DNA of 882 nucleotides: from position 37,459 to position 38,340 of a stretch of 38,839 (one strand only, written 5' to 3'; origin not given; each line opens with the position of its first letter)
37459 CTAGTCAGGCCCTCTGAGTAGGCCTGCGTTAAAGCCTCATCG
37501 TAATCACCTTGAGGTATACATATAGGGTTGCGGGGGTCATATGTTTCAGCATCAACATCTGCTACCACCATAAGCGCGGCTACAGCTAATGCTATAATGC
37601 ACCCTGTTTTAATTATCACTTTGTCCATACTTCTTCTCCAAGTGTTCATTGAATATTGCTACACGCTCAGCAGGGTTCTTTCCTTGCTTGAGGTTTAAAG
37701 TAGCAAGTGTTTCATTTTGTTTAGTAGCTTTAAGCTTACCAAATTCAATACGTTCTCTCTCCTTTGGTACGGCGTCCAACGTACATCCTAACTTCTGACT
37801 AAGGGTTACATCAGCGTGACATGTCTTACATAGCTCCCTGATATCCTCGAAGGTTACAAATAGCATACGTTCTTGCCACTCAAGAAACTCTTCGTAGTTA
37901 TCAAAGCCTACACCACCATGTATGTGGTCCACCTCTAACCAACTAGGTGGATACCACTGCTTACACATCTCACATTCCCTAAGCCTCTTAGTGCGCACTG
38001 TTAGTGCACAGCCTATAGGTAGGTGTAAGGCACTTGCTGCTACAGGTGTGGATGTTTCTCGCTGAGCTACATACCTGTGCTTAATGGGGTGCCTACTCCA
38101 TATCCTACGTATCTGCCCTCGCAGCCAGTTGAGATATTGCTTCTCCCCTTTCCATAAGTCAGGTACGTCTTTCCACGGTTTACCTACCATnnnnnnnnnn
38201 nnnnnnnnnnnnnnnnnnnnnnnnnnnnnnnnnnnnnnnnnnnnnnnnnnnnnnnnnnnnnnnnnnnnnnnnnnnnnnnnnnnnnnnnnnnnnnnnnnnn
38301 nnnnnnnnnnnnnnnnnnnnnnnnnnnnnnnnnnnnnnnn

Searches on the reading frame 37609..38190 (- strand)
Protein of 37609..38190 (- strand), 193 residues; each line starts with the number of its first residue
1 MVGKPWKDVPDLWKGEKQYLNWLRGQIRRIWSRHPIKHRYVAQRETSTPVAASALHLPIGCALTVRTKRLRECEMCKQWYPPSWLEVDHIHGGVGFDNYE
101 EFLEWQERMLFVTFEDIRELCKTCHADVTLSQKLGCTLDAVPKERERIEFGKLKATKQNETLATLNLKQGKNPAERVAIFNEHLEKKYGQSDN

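Call 40: search_protein_families(library=phrogs, proteins=[window:37609-38190:-], max_evalue=0.001)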
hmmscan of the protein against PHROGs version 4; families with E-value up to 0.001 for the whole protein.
window:37609-38190:- (193 aa): 3 families
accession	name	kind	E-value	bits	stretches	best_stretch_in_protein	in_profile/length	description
phrog_1985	-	DNA, RNA and nucleotide metabolism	5.4e-44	151.4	1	4-188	6-182/184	HNH endonuclease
phrog_3106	-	DNA, RNA and nucleotide metabolism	1.6e-05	25.8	1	31-133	123-225/252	HNH endonuclease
phrog_5956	-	DNA, RNA and nucleotide metabolism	0.00083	20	0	67-129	56-108/138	HNH endonuclease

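Call 80: search_dna_similar(query=window:37609-38190:-, collection=phages, mode=protein, max_rows=25, max_evalue=0.001)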
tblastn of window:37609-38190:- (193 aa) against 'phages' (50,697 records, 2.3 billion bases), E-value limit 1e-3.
Records with a match: 691; places in all: 691; records where one place covers at least 80% of the query: 232.
Best place of each record, by identity: <60% 691.
By first word of the organism name: Pseudomonas 232; Escherichia 145; Rheinheimera 115; Acinetobacter 45; Vibrio 43; Aeromonas 22; Erwinia 22; Shewanella 9; Yersinia 8; Klebsiella 8; and 20 more.
By host as written in the record: Rheinheimera sp. BAL341 115; Pseudomonas aeruginosa 72; Escherichia coli 54; - 38; Pseudomonas aeruginosa PAO1 26; Escherichia coli K-12 MG1655 20; Pseudomonas syringae pv. actinidiae 18; Acinetobacter baumannii 18; and 170 more.
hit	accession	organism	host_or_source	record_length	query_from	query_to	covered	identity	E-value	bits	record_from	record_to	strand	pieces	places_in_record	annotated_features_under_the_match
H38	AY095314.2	Vibrio phage VpV262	Vibrio parahaemolyticus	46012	3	186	95%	46.5%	2e-49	176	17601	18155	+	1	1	hypothetical protein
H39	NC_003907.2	Vibrio phage VpV262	Vibrio parahaemolyticus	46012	3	186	95%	46.5%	2e-49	176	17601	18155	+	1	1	HNH endonuclease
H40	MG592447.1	Vibrio phage 1.070.O._10N.261.45.B2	Enterovibrio norvegicus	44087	1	184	95%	40.0%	1e-35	137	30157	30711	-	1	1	hypothetical protein (x2)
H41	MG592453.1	Vibrio phage 1.077.O._10N.261.45.A10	Enterovibrio norvegicus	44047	1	170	88%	42.0%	9e-36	137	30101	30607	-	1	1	hypothetical protein (x2)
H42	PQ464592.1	Pseudomonas phage Boevelstad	Pseudomonas poae B04_10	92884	5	174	88%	37.4%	3e-24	104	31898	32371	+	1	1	HNH endonuclease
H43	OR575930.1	Pseudomonas phage vB_PseuGesM_254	Pseudomonas gessardii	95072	5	184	93%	34.2%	1e-23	103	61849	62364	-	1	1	HNH endonuclease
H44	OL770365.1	Aeromonas phage BUCT696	Aeromonas veronii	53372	14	191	92%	33.5%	3e-18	87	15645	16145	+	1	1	HNH domain containing protein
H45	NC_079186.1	Aeromonas phage BUCT696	Aeromonas veronii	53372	14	191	92%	33.5%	3e-18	87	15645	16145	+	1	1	HNH domain containing protein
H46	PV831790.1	Aeromonas phage AS2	Aeromonas salmonicida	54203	14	193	93%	32.6%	2e-18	88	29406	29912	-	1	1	hypothetical protein (x2)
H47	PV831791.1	Aeromonas phage AS3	Aeromonas salmonicida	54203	14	193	93%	32.6%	2e-18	88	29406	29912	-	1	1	hypothetical protein (x2)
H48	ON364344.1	Aeromonas phage ZPAH140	Aeromonas hydrophila ZYAH131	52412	14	191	92%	33.0%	1e-18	88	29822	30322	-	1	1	hypothetical protein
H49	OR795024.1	Aeromonas phage vB_AhydM-H1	Aeromonas hydrophila A331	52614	14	188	91%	33.5%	1e-18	89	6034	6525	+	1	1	hypothetical protein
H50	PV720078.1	Aeromonas phage PAGF2_10BT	Aeromonas hydrophila GDG24F2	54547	14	187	90%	33.1%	2e-12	71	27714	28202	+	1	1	HNH domain containing protein | hypothetical protein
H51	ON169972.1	Pseudomonas phage EM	Pseudomonas aeruginosa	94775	4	186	95%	31.4%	5e-20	92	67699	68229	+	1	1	putative HNH endonuclease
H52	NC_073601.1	Pseudomonas phage EM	Pseudomonas aeruginosa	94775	4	186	95%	31.4%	5e-20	92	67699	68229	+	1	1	putative HNH endonuclease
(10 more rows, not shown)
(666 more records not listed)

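Call 81: search_protein_families(library=pfam, proteins=[window:37609-38190:-], max_evalue=0.05)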
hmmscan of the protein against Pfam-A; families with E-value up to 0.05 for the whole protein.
window:37609-38190:- (193 aa): 0 families
